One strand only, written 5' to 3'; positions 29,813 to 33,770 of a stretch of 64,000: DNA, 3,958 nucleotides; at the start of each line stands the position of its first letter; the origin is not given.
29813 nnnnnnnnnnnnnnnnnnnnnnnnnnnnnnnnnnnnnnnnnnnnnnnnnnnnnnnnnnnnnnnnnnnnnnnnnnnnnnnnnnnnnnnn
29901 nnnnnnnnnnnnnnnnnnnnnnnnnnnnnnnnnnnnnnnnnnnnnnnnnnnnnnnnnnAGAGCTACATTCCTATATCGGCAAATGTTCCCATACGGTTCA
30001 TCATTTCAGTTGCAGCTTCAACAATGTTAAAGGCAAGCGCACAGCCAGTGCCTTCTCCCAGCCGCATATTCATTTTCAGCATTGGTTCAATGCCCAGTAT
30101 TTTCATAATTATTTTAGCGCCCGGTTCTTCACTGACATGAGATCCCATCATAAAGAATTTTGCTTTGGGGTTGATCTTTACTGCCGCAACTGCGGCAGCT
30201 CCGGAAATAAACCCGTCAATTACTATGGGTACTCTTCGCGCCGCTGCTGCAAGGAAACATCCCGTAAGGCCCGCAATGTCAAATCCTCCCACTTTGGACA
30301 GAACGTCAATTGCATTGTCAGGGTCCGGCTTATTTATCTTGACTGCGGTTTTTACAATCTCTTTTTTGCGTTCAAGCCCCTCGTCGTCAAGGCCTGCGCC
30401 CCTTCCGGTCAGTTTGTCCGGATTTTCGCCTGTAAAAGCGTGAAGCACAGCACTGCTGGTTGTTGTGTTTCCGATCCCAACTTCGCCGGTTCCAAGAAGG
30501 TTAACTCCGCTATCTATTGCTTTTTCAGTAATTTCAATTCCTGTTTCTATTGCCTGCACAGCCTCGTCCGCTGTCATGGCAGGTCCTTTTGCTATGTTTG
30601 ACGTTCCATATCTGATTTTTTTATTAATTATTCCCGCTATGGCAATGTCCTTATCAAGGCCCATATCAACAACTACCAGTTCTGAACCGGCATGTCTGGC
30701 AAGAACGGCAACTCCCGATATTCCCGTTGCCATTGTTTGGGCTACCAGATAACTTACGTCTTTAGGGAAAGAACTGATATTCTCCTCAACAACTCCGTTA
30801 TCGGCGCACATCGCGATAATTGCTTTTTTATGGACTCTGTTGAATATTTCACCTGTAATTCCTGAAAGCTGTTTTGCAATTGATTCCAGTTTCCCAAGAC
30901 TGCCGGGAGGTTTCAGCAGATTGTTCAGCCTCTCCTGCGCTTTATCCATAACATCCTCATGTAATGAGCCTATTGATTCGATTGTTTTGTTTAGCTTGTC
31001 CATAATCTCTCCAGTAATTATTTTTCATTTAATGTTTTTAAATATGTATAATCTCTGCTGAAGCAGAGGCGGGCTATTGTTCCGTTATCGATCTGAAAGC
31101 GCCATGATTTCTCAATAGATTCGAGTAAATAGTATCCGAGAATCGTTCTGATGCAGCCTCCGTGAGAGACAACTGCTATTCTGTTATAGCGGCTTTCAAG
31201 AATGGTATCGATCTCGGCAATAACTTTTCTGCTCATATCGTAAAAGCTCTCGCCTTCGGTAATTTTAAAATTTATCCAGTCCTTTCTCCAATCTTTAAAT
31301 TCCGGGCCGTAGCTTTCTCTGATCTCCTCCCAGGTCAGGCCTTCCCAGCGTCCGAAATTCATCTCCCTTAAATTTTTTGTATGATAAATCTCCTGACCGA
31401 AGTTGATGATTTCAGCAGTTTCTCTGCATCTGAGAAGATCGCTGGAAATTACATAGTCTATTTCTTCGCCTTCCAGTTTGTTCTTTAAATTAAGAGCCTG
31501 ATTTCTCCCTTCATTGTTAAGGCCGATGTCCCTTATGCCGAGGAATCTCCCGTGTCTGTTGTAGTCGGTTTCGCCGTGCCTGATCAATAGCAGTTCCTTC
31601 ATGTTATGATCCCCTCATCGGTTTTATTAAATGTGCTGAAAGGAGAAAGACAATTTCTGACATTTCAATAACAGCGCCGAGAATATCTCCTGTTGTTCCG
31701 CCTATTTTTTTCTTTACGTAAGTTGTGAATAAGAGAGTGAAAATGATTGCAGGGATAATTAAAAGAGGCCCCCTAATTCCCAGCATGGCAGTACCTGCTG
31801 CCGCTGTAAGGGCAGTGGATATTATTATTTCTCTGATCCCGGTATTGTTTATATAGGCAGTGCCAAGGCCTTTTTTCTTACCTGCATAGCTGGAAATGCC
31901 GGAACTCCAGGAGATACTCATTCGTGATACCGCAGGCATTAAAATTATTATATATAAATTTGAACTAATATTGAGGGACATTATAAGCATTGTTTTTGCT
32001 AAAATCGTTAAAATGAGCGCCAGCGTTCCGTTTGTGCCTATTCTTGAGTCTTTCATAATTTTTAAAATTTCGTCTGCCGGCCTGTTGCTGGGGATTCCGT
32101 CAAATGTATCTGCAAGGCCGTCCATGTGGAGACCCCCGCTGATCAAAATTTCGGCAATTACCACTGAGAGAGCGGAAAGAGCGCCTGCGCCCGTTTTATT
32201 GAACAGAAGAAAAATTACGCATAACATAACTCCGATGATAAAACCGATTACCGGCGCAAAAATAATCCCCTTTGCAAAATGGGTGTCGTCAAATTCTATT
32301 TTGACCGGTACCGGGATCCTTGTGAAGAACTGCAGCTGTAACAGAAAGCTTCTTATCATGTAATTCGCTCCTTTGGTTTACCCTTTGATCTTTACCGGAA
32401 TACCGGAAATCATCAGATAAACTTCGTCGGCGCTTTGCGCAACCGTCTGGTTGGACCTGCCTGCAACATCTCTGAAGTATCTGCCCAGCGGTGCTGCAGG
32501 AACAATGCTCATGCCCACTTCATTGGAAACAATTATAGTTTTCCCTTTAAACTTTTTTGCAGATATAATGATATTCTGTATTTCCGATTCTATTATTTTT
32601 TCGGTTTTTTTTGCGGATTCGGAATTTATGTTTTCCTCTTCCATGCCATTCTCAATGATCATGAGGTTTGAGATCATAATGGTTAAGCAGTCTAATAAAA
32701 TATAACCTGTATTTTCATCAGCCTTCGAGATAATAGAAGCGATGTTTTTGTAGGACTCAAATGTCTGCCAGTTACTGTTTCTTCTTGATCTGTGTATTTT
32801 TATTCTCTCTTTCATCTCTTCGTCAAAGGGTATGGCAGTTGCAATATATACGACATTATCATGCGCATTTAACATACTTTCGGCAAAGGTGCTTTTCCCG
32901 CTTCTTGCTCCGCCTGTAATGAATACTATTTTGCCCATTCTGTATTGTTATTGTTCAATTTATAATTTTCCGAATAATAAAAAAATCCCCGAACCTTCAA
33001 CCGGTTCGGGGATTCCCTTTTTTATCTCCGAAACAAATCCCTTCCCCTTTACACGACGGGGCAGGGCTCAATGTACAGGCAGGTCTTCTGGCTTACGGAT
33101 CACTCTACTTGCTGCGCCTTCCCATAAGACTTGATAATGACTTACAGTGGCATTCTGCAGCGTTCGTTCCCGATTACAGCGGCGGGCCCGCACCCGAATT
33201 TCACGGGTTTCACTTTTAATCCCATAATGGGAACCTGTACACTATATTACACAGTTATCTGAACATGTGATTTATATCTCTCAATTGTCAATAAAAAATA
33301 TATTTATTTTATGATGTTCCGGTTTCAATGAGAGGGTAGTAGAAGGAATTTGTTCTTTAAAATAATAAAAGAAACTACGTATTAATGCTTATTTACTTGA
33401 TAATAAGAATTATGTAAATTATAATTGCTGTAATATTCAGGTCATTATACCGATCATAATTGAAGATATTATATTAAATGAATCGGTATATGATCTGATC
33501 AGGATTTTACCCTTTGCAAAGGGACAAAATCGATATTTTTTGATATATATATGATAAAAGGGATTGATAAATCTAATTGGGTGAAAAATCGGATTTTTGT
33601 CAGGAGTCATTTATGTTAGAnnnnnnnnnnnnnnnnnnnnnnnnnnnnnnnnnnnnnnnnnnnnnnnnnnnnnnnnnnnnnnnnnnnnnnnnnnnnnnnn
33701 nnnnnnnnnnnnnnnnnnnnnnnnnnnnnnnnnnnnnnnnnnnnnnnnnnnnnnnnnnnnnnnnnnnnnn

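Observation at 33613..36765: Large secreted multiheme cytochrome with Geobacter-type CX4CH...CXXCH repeats fused to a beta-propeller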

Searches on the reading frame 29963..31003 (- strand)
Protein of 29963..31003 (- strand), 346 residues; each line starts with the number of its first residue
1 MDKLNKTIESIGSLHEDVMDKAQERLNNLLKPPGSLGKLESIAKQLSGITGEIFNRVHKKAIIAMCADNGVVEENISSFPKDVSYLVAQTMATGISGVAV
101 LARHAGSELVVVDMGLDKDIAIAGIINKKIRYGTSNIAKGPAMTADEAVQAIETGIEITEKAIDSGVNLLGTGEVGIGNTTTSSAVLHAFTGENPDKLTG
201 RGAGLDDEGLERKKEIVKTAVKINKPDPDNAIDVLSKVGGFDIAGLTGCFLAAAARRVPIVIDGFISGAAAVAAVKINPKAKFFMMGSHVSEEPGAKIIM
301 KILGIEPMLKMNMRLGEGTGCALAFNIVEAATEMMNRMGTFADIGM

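Call 9: search_protein_families(library=pfam, proteins=[window:29963-31003:-], max_evalue=0.00001)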
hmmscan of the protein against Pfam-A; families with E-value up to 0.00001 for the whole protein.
window:29963-31003:- (346 aa): 1 family
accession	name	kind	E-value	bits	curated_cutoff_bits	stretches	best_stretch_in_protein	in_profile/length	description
PF02277.22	DBI_PRT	-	2.7e-128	428.3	22.6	1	13-344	3-327/329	Phosphoribosyltransferase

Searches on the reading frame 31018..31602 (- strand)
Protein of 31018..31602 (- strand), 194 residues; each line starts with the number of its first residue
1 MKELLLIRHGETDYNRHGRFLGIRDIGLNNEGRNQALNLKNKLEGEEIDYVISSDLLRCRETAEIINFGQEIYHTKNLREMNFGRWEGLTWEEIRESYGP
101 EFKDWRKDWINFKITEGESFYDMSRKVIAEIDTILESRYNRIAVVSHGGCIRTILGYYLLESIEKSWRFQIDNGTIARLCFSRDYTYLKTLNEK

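Call 9: search_protein_families(library=pfam, proteins=[window:31018-31602:-], max_evalue=0.00001)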
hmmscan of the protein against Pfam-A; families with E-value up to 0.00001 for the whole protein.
window:31018-31602:- (194 aa): 1 family
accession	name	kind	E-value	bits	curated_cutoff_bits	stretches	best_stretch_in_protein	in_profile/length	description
PF00300.27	His_Phos_1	-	3.6e-56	190.3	21.7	1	4-193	1-193/194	Histidine phosphatase superfamily (branch 1)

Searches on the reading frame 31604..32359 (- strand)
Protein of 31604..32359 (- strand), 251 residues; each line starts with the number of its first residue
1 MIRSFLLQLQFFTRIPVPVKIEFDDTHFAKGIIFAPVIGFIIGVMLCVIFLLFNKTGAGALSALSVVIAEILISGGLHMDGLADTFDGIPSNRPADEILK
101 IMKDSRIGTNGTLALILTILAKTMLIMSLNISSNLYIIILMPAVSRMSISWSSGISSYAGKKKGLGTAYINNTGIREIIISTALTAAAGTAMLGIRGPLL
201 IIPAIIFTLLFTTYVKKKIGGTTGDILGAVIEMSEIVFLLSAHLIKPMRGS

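Call 9: search_protein_families(library=pfam, proteins=[window:31604-32359:-], max_evalue=0.00001)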
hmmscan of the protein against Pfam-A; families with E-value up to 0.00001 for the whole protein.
window:31604-32359:- (251 aa): 1 family
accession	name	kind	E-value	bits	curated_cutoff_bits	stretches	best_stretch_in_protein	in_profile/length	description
PF02654.20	CobS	-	4.1e-52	177.8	23.2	1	9-240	2-207/207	Cobalamin-5-phosphate synthase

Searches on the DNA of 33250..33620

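Call 38: search_rna_families(source=window, start=33250, end=33620, threshold=evalue, max_evalue=1)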
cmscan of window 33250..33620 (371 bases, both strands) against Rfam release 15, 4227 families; matches with E-value up to 1: 2.
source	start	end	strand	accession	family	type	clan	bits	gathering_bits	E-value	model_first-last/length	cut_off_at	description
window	33434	33502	-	RF03648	mir-9413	Gene; miRNA;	-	20.2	100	0.18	1-68/68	no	mir-9413 microRNA precursor family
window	33486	33564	-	RF02373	PyrD_leader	Cis-reg; leader;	-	19.9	47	0.82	1-74/74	no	PyrD leader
